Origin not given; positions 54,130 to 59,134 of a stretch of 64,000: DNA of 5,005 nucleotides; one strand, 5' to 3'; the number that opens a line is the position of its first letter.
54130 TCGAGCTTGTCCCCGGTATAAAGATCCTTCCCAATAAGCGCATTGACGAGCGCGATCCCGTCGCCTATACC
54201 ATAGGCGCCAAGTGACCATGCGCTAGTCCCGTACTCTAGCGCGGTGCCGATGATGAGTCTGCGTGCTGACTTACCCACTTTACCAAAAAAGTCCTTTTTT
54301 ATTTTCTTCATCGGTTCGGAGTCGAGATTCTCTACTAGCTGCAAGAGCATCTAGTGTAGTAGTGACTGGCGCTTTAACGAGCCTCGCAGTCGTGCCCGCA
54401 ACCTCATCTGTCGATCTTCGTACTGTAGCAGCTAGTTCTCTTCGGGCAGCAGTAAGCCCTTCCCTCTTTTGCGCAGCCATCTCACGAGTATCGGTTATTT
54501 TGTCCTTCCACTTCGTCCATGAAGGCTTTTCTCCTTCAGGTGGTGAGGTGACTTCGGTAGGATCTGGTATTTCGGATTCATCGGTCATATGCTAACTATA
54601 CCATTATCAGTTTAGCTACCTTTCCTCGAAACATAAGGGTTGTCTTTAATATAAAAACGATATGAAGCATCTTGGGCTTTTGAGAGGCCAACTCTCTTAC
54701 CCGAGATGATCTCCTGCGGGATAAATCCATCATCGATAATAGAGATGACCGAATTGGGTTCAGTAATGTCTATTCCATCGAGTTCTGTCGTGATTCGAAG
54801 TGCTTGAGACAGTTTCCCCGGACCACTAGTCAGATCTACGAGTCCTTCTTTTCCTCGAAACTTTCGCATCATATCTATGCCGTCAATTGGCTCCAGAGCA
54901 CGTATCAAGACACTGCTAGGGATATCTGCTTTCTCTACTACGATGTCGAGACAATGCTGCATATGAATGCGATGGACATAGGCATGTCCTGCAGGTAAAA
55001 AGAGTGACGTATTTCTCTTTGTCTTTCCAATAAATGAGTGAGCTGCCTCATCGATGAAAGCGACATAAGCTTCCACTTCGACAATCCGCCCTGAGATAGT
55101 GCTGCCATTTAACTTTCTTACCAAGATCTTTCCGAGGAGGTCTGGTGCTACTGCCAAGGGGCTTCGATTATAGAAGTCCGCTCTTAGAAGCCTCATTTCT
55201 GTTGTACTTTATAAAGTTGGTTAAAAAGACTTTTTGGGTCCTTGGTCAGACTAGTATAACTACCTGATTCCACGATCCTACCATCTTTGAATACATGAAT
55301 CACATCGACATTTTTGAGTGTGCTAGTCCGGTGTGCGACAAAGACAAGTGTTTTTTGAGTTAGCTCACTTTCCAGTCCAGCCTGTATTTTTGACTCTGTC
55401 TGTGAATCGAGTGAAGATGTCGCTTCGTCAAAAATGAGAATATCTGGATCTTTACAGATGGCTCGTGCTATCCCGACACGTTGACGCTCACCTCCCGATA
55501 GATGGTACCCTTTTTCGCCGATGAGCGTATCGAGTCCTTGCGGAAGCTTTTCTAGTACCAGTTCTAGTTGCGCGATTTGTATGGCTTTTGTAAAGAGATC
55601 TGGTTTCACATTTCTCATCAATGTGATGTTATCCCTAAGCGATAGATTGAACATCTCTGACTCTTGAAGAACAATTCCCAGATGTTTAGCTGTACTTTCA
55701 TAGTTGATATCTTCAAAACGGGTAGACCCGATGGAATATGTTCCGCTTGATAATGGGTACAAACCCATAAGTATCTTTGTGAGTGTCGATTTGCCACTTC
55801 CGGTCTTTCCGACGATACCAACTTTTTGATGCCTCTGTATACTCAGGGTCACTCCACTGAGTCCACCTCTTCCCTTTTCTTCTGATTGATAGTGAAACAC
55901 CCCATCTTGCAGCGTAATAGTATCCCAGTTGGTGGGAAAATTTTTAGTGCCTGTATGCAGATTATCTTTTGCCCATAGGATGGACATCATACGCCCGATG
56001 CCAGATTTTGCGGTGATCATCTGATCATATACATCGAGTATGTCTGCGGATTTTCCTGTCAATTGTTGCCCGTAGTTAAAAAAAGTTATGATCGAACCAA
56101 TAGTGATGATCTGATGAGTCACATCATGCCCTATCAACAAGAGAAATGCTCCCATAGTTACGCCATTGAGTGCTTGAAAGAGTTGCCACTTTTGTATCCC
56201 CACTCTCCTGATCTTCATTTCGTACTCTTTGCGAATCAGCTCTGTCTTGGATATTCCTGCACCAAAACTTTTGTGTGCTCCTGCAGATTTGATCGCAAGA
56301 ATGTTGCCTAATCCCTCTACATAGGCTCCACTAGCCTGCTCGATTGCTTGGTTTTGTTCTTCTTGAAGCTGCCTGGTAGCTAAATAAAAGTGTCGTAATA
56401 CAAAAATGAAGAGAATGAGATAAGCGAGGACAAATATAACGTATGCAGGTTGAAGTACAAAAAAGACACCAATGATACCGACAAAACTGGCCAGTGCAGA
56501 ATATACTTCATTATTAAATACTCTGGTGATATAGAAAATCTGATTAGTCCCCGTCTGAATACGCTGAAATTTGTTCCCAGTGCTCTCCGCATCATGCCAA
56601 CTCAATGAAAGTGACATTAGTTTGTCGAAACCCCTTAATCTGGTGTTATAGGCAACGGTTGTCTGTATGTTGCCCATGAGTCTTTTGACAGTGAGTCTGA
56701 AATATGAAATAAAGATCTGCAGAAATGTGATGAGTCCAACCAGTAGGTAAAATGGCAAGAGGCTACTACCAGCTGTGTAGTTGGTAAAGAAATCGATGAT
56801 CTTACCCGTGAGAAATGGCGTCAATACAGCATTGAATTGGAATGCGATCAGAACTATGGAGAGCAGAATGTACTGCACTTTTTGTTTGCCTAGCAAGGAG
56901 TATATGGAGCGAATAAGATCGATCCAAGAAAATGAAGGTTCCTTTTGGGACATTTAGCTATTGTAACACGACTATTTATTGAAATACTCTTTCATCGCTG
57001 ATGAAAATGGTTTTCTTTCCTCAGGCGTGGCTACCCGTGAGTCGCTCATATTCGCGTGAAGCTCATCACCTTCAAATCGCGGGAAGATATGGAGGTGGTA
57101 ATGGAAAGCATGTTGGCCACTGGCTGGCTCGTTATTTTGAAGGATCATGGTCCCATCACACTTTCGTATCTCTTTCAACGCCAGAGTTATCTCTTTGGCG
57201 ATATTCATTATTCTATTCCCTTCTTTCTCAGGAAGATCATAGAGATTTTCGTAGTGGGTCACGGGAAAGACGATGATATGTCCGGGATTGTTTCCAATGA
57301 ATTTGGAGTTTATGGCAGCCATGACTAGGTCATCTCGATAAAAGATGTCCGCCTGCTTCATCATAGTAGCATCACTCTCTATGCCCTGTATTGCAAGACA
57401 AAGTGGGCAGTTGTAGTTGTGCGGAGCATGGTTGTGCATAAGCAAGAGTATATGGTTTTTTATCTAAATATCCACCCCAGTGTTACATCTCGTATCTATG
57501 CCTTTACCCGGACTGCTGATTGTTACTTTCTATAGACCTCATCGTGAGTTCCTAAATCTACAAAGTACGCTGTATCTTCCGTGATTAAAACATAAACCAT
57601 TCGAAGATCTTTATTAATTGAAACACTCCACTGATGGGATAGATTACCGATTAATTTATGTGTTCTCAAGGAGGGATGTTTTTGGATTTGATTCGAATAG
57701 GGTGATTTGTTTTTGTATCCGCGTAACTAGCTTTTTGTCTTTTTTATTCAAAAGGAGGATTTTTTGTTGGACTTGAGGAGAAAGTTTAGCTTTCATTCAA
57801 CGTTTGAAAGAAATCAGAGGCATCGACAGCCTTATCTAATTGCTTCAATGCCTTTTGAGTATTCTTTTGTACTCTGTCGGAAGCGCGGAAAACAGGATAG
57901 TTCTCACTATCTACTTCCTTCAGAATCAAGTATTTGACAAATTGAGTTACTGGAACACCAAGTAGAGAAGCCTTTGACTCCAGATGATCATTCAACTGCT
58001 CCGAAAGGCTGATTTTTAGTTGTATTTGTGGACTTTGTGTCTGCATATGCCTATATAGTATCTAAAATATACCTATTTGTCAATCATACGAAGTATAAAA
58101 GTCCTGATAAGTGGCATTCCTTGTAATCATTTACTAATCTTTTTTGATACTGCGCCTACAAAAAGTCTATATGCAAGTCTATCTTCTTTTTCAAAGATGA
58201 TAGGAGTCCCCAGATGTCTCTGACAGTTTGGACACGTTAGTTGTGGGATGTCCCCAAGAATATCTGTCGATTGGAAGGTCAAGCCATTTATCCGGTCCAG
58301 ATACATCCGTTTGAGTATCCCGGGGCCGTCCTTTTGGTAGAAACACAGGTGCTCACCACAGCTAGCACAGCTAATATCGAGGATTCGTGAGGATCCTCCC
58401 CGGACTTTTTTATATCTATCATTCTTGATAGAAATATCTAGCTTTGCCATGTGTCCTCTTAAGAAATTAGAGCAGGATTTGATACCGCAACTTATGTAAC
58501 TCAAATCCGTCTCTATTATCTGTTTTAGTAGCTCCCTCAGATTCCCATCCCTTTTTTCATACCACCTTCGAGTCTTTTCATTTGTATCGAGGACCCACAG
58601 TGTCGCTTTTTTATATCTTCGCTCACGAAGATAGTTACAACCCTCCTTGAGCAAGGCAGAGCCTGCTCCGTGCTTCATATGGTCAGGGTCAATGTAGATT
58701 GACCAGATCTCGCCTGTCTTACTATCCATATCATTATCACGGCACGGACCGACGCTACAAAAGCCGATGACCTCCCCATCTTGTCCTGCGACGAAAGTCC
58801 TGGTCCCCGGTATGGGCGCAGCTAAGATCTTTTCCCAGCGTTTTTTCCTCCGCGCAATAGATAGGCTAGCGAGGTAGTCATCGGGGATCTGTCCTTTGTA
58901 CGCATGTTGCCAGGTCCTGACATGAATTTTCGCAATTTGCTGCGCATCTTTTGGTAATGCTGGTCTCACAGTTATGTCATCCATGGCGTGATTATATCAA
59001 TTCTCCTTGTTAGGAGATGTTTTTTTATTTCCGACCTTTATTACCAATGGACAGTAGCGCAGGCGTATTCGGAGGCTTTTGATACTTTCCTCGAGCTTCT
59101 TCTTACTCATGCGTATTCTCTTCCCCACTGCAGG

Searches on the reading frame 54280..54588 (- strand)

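Call 53: search_protein_families(library=pfam, proteins=[window:54280-54588:-], max_evalue=0.01)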
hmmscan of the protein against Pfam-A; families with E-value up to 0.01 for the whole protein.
window:54280-54588:- (102 aa): 1 family
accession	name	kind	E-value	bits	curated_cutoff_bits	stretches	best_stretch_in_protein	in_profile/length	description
PF13206.11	VSG_B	-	0.0011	18.7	25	1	5-77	77-149/352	Trypanosomal VSG domain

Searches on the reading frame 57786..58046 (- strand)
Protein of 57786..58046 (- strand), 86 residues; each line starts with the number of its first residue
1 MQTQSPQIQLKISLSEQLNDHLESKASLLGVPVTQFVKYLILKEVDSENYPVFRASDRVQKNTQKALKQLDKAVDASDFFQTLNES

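Call 53: search_protein_families(library=pfam, proteins=[window:57786-58046:-], max_evalue=0.01)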
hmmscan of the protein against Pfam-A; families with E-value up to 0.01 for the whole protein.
window:57786-58046:- (86 aa): 1 family
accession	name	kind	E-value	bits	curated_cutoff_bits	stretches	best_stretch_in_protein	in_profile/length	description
PF04278.17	Tic22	-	0.0087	15.8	23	1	9-72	140-199/244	Tic22-like family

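Call 101: search_protein_families(library=pfam, proteins=[window:57789-58046:-], max_evalue=0.1)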
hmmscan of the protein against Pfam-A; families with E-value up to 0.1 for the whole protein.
seq(86 aa): 4 families
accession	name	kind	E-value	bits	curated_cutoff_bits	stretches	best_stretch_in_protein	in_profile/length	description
PF04278.17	Tic22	-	0.0087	15.8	23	1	9-72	140-199/244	Tic22-like family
PF19197.5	DUF5872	-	0.012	16.6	27.5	1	45-74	71-101/116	Family of unknown function (DUF5872)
PF07878.17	RHH_5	-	0.018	15.2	26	1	11-47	5-41/43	CopG-like RHH_1 or ribbon-helix-helix domain, RHH_5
PF12441.14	CopG_antitoxin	-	0.02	16.1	28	1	9-41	44-76/79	CopG antitoxin of type II toxin-antitoxin system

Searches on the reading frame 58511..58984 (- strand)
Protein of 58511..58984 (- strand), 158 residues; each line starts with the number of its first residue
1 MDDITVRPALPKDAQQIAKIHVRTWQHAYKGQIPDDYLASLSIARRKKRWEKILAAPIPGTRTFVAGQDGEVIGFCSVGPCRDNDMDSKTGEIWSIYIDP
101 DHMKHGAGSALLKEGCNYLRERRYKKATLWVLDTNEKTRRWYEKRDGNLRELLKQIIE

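Call 111: search_solved_structures(query=window:58511-58984:-, max_evalue=0.001, show_alignments=5)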
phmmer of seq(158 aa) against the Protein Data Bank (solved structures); distinct sequences matched with E-value up to 0.001: 5.
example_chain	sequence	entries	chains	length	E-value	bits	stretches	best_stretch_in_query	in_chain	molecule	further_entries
1wk4_A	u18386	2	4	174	7.7e-26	94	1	6-148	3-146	ttk003001606 | probable acetyltransferase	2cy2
1tiq_A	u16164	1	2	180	9.8e-08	35.1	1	10-145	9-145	Protease synthase and sporulation negative regulatory protein PAI 1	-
5c82_A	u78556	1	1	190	0.00054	23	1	59-136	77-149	Nourseothricin acetyltransferase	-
3fnc_A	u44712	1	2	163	0.00086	22.3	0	3-117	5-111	Putative acetyltransferase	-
8osp_A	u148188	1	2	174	0.00091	22.2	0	59-144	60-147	N-acetyltransferase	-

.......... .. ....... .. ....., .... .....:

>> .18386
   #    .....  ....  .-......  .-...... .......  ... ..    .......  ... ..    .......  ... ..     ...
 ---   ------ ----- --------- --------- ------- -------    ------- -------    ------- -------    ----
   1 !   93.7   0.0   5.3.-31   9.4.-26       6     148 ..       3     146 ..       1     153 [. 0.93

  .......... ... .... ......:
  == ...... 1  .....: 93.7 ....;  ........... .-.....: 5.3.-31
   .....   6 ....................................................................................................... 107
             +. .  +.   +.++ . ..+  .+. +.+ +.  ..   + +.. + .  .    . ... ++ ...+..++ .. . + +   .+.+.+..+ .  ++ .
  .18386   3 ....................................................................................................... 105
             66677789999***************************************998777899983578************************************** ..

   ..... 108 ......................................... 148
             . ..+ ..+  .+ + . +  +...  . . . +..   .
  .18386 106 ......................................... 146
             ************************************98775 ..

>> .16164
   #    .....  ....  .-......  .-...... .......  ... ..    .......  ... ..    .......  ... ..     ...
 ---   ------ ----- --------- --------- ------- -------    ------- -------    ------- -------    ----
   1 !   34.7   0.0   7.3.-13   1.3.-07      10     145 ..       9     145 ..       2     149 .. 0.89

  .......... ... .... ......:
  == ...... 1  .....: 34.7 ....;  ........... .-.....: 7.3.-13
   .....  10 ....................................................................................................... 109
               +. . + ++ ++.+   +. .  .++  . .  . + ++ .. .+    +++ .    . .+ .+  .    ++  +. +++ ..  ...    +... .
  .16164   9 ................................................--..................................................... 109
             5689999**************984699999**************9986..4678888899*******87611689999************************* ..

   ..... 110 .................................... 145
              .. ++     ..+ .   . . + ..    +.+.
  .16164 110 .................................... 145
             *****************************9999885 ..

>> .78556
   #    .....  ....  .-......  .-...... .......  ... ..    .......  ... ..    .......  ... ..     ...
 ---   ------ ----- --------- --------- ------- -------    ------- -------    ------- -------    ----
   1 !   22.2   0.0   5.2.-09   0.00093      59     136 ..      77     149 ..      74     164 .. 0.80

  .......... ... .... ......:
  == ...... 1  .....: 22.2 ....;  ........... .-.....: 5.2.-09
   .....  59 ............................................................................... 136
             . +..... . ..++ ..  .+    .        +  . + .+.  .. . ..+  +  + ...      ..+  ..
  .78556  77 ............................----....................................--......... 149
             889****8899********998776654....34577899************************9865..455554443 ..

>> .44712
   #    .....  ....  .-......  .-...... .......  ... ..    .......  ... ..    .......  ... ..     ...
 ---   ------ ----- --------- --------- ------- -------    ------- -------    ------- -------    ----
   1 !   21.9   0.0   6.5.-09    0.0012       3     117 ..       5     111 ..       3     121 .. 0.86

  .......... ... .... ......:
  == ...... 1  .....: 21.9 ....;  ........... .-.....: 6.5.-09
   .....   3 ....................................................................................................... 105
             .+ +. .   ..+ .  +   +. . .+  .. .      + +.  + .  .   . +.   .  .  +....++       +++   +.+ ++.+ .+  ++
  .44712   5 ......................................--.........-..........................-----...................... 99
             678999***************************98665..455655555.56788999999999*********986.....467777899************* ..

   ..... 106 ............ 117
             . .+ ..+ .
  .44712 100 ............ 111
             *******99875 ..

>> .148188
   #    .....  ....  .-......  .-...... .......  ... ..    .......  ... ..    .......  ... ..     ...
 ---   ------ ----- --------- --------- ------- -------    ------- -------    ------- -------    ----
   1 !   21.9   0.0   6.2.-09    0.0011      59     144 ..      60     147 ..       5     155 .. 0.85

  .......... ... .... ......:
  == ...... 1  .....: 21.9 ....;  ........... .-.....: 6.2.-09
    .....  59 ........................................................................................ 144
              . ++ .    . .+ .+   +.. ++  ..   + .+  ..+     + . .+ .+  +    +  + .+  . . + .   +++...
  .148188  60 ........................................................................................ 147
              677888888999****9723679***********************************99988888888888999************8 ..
